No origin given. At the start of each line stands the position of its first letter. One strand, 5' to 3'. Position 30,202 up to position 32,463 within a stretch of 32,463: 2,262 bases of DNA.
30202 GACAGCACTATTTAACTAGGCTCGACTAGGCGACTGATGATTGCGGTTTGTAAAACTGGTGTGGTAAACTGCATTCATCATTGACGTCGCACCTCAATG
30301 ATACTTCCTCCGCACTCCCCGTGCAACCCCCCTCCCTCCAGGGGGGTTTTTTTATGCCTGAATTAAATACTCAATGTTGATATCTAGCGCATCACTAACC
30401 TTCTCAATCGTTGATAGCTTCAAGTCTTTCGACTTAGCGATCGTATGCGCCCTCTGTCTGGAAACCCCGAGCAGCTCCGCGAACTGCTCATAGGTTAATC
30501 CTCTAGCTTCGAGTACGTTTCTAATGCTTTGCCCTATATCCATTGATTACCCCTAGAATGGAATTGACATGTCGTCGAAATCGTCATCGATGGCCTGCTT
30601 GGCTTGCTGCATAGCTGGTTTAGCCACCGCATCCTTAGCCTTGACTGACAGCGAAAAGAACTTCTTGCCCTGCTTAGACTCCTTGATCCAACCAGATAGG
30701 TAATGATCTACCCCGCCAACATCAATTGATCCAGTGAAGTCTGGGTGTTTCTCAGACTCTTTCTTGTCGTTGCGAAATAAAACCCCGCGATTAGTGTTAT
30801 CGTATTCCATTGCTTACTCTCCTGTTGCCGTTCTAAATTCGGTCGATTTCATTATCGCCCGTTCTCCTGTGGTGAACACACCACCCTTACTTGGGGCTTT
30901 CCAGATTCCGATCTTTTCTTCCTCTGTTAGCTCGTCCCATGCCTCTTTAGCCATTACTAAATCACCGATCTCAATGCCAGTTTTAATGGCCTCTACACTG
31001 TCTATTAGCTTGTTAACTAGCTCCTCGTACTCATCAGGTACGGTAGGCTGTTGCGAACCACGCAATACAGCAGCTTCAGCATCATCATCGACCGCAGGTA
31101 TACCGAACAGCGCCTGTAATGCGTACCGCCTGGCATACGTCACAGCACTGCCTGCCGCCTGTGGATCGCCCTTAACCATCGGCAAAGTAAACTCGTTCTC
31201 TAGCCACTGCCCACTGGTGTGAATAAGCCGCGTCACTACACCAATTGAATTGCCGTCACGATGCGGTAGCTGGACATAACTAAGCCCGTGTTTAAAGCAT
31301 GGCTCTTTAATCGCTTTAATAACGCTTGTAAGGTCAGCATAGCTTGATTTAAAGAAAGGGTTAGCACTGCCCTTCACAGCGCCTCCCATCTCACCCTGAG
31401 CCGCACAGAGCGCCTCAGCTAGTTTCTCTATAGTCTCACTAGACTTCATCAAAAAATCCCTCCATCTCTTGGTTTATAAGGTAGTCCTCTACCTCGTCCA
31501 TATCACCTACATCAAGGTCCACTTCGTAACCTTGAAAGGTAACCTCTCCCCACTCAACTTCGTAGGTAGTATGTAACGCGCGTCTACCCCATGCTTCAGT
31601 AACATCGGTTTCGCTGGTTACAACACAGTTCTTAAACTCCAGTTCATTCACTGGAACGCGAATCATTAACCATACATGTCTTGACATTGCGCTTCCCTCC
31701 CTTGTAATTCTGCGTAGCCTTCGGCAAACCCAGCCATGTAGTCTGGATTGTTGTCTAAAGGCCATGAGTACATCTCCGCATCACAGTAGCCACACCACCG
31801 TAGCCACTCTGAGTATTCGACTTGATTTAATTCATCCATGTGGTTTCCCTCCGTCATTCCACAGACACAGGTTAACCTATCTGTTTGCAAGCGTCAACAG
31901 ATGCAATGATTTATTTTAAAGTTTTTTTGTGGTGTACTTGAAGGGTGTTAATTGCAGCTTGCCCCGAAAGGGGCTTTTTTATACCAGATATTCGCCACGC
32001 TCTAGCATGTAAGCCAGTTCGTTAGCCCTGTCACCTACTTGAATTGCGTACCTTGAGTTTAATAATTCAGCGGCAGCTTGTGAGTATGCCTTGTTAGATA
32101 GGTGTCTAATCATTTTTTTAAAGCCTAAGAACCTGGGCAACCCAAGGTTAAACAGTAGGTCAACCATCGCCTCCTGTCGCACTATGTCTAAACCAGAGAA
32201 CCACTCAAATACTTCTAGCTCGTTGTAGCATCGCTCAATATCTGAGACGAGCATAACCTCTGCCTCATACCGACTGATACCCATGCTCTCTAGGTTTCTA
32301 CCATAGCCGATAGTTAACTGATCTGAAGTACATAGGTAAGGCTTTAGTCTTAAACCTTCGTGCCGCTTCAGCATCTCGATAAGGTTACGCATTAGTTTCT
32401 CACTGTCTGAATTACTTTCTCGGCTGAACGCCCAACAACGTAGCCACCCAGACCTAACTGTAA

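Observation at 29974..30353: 378-bp ORF-free, helix-dense spacer ending in a plus-strand intrinsic terminator: candidate ~370-nt phage ncRNA transcribed against all neighbouring genes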

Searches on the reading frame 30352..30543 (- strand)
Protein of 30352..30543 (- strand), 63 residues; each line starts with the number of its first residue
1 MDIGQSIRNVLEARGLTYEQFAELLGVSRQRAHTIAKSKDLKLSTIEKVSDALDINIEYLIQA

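Call 8: search_protein_families(library=pfam, proteins=[window:30352-30543:-], max_evalue=0.01)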
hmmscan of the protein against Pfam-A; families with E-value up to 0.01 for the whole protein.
window:30352-30543:- (63 aa): 8 families
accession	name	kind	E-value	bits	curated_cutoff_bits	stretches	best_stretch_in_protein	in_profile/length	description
PF01381.28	HTH_3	-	5.5e-09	36.4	23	1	7-60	1-55/55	Helix-turn-helix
PF13443.12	HTH_26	-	7.5e-08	32.9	22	1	7-58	2-55/63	Cro/C1-type HTH DNA-binding domain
PF20432.4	Xre-like-HTH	-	6.4e-06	26.8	25.8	1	6-51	14-56/63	Antitoxin Xre-like helix-turn-helix domain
PF12844.13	HTH_19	-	4.7e-05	23.7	30.2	1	4-62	1-60/64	Helix-turn-helix domain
PF13560.12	HTH_31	-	6.7e-05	23.6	27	1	4-52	3-53/64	Helix-turn-helix domain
PF13384.12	HTH_23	-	0.0012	19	24.6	0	11-33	15-35/50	Homeodomain-like domain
PF04545.22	Sigma70_r4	-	0.0032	17.4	24.1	0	14-36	19-41/50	Sigma-70, region 4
PF12728.13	HTH_17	-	0.0095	16.6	27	0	16-42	2-28/51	Helix-turn-helix domain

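Call 9: search_protein_families(library=phrogs, proteins=[window:30352-30543:-], max_evalue=0.01)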
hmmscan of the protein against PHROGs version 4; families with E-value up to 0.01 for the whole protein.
window:30352-30543:- (63 aa): 19 families
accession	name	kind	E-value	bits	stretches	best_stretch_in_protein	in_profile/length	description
phrog_8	-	transcription regulation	3.5e-08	34.3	1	1-60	75-135/346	transcriptional regulator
phrog_1373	-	transcription regulation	6.6e-08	33.7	1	3-61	64-123/166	transcriptional regulator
phrog_2439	-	transcription regulation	2.3e-07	31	1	4-62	9-68/367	transcriptional regulator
phrog_3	-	transcription regulation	8.2e-06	26.8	1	1-61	87-146/430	transcriptional repressor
phrog_7241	-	transcription regulation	1e-05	26.5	1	7-61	66-121/122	transcriptional regulator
phrog_4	-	transcription regulation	2.4e-05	24.5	1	1-61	135-192/400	transcriptional repressor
phrog_4779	-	transcription regulation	0.00012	23.6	1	1-53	1-56/98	transcriptional regulator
phrog_11553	-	unknown function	0.0003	21.2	1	3-56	36-89/278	-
phrog_5823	-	transcription regulation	0.00035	20.9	1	1-61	5-67/404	transcriptional regulator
phrog_2967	-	transcription regulation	0.00057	20.5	1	2-62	10-71/225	transcriptional regulator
phrog_686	-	DNA, RNA and nucleotide metabolism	0.00083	20.6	1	3-35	37-68/76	HTH DNA binding protein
phrog_147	-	transcription regulation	0.00094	20.5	1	1-50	3-54/100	transcriptional regulator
phrog_4583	-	transcription regulation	0.0026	18.7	1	4-62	12-71/81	transcriptional repressor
phrog_3557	-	transcription regulation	0.0029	18.8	1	7-61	18-72/142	transcriptional regulator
phrog_2339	-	DNA, RNA and nucleotide metabolism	0.0033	18.4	1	6-59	29-84/98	HTH DNA binding protein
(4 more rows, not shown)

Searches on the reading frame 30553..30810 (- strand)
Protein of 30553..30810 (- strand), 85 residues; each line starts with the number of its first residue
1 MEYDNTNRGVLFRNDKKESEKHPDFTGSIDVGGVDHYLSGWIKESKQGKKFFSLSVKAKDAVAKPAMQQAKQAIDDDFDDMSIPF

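Call 8: search_protein_families(library=pfam, proteins=[window:30553-30810:-], max_evalue=0.01)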
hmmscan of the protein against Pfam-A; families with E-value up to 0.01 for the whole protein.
window:30553-30810:- (85 aa): 0 families

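Call 9: search_protein_families(library=phrogs, proteins=[window:30553-30810:-], max_evalue=0.01)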
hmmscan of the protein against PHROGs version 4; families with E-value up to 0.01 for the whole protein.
window:30553-30810:- (85 aa): 3 families
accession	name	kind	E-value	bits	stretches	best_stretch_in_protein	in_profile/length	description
phrog_7364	-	DNA, RNA and nucleotide metabolism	2.6e-16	61.7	1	2-72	3-77/158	single strand DNA binding protein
phrog_18154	-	DNA, RNA and nucleotide metabolism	1e-15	59.4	1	2-73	1-67/105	single strand DNA binding protein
phrog_33717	-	unknown function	0.0073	17.5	1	37-79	14-58/73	-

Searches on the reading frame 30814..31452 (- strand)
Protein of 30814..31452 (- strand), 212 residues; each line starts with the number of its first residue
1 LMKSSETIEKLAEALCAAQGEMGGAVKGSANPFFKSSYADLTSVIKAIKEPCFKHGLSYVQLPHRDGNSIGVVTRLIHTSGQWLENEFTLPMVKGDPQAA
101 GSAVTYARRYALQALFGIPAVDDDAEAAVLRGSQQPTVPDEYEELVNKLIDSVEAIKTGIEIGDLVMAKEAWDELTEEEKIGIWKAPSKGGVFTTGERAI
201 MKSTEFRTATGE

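Call 8: search_protein_families(library=pfam, proteins=[window:30814-31452:-], max_evalue=0.01)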
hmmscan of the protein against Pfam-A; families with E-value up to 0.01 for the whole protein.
window:30814-31452:- (212 aa): 2 families
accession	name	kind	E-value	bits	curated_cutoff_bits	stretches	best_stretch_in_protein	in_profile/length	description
PF04404.17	ERF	-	4.5e-26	92.1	25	1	12-143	2-144/153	ERF superfamily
PF07361.16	Cytochrom_B562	-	0.0096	17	30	0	125-176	39-91/102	Cytochrome b562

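Call 9: search_protein_families(library=phrogs, proteins=[window:30814-31452:-], max_evalue=0.01)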
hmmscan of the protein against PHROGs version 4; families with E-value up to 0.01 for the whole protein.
window:30814-31452:- (212 aa): 5 families
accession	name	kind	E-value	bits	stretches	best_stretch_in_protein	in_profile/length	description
phrog_2324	-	DNA, RNA and nucleotide metabolism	5.3e-43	147.8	1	1-138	1-140/193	Erf-like ssDNA annealing protein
phrog_155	-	DNA, RNA and nucleotide metabolism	3.3e-40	139.6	1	2-163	59-228/308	Erf-like ssDNA annealing protein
phrog_10003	-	other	3.7e-18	67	1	24-141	58-182/297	recombinase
phrog_34817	-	unknown function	1.2e-14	55.3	1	4-127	5-136/291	-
phrog_37640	-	unknown function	0.00013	23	1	96-138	30-71/169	-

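Call 13: find_related_loci(query=window:30814-31452:-, collection=viral_contigs, flank=6000)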
Query window:30814-31452:- (212 aa) in viral_contigs; peptide patterns used: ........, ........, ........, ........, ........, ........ (x = any residue, [..] = any of these).
72 stretches matched a pattern; 44 encode a relative of the query (tblastn E <= 1e-3); 44 distinct loci.
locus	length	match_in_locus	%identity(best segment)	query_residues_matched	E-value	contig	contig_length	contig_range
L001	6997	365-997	88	1-211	1e-126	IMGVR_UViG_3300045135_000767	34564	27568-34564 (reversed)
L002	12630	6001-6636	86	1-212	5e-126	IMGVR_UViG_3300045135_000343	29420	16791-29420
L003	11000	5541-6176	86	1-212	4e-125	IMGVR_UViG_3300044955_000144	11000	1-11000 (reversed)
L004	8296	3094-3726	87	1-211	2e-125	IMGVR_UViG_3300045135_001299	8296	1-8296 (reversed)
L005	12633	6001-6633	87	1-211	5e-125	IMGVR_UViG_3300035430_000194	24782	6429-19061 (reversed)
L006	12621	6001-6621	89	2-212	1e-124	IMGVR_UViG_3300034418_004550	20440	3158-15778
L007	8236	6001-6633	84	1-211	8e-124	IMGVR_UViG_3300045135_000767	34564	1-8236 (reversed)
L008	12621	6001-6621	87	2-212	1e-123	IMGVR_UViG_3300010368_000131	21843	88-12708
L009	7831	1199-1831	84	1-211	3e-123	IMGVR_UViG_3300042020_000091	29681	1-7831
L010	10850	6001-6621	86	2-212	9e-123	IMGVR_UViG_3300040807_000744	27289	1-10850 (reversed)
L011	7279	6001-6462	82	2-155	3e-84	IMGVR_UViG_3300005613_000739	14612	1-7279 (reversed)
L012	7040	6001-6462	77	2-155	4e-79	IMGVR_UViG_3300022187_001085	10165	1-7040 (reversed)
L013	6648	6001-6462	77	2-155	4e-79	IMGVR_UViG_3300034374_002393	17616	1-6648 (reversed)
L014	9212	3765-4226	77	2-155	4e-79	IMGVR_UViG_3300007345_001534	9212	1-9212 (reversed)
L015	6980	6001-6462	77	2-155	4e-79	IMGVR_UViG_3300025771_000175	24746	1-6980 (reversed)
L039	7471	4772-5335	47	25-212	2e-45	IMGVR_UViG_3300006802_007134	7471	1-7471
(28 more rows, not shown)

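Call 66: find_homologous_proteins(query=window:30814-31452:-, max_evalue=1e-20)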
Query window:30814-31452:- (212 aa): 4560 proteins with E <= 1e-20 among 6442 candidates; the best 120 are listed.
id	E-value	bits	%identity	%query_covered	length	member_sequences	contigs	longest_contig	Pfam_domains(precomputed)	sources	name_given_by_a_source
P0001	4.3e-129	446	96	100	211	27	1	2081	PF04404.18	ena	-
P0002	4.5e-128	443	95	100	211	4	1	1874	PF04404.18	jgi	-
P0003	7.4e-125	432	94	100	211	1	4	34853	PF04404.18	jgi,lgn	jgi:hypothetical protein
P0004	8.6e-125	432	93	100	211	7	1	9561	PF04404.18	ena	-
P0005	1.3e-124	431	93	100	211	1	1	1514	PF04404.18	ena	-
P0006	3.2e-124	430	92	100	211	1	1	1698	PF04404.18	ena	-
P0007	1.2e-123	428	92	100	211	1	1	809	PF04404.18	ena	-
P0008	2.8e-120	417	90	100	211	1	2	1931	PF04404.18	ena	-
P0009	1.9e-119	415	89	100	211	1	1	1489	PF04404.18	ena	-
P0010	2.9e-119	414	89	100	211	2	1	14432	PF04404.18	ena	-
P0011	1.3e-117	408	89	100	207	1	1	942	PF04404.18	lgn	-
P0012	1.8e-117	408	90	100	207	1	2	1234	PF04404.18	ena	-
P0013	1.8e-117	408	88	100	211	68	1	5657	PF04404.18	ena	-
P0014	2.6e-117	408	89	100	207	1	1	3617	PF04404.18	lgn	-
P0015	3.5e-117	407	90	100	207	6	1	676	PF04404.18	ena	-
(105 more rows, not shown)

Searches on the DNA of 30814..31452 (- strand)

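Call 43: search_rna_families(sources=[L008, L005, L045, L047, L034, L051, L036, L049, L030, L024, L054, L219], threshold=gathering)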
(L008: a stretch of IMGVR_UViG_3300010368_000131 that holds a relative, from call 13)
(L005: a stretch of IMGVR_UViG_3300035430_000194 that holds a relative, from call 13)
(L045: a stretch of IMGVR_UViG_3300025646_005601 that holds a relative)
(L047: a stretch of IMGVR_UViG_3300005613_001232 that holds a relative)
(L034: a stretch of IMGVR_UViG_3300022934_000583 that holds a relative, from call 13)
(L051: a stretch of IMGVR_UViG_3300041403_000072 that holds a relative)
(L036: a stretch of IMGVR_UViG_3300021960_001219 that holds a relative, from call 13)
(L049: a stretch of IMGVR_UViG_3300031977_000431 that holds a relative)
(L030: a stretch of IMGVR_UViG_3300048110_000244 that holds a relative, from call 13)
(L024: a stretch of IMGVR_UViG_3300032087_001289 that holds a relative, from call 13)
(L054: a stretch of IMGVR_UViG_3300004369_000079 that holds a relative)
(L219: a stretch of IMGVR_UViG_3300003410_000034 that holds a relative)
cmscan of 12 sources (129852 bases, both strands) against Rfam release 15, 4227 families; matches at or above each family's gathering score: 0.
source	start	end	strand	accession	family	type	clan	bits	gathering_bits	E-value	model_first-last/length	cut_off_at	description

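Call 50: search_dna_similar(query=L034:8600-9021:+, collection=phages, mode=distant, max_evalue=1, max_rows=25)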
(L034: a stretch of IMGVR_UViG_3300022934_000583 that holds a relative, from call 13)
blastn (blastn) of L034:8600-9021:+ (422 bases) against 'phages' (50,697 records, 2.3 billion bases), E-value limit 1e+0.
No match.

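Call 80: search_rna_families(source=L034, start=8580, end=9050, threshold=evalue, max_evalue=5, show_alignments=2)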
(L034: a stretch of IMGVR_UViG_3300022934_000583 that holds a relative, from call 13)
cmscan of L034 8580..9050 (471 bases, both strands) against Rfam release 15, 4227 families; matches with E-value up to 5: 0.
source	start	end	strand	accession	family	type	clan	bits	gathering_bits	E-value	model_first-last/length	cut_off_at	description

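Call 81: search_rna_families(source=L008, start=7040, end=7480, threshold=evalue, max_evalue=5, show_alignments=2)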
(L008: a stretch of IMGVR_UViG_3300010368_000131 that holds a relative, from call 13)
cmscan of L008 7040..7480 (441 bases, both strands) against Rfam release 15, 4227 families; matches with E-value up to 5: 1.
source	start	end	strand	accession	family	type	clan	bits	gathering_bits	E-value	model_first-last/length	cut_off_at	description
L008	7278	7449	+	RF01699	Clostridiales-1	Gene; sRNA;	-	13.7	48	2.1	1-166/166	no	Clostridiales-1 RNA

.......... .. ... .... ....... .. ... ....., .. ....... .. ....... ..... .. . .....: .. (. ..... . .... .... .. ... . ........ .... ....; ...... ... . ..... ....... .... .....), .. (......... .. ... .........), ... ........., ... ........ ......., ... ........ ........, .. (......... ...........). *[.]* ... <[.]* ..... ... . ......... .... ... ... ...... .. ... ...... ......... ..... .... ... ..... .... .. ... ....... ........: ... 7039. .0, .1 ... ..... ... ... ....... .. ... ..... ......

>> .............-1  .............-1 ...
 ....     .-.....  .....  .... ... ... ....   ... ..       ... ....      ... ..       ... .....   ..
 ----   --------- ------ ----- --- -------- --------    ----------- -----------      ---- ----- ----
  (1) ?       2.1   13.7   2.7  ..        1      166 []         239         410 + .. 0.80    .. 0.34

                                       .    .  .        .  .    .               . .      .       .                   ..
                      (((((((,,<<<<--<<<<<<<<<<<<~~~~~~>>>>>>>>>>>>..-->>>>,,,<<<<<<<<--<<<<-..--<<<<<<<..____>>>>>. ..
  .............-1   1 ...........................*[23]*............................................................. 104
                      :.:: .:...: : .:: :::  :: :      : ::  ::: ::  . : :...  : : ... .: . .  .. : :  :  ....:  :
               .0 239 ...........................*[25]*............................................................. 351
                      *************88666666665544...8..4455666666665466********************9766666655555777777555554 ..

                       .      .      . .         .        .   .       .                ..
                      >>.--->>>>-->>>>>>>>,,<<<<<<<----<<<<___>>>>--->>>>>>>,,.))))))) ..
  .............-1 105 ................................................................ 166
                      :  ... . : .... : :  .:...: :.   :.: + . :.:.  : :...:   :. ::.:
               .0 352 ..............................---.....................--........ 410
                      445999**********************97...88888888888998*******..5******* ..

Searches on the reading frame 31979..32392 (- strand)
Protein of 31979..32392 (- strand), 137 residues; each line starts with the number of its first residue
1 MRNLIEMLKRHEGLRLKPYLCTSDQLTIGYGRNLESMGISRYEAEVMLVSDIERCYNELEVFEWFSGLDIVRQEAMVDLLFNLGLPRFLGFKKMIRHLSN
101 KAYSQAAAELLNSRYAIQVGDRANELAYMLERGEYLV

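Call 8: search_protein_families(library=pfam, proteins=[window:31979-32392:-], max_evalue=0.01)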
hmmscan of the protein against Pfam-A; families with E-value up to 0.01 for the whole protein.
window:31979-32392:- (137 aa): 1 family
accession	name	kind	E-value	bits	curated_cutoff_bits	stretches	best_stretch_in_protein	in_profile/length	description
PF00959.24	Phage_lysozyme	-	2.2e-12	47.8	22.3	1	9-116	1-110/125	Phage lysozyme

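Call 9: search_protein_families(library=phrogs, proteins=[window:31979-32392:-], max_evalue=0.01)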
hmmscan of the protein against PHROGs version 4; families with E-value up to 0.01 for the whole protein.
window:31979-32392:- (137 aa): 6 families
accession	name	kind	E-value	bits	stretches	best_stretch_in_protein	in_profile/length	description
phrog_7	-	lysis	7.2e-20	71.7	1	3-115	557-675/873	endolysin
phrog_33534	-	unknown function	3.8e-08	34.2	1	62-134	8-86/94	-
phrog_33083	-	lysis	5.4e-08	32.9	1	5-110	8-115/456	endolysin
phrog_13211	-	tail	2.4e-06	26.9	1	26-131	772-884/887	baseplate hub subunit and tail lysozyme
phrog_15410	-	unknown function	1e-05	25.8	1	17-126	186-307/311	-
phrog_430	-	tail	0.00018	21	1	6-125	169-280/868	baseplate hub subunit and tail lysozyme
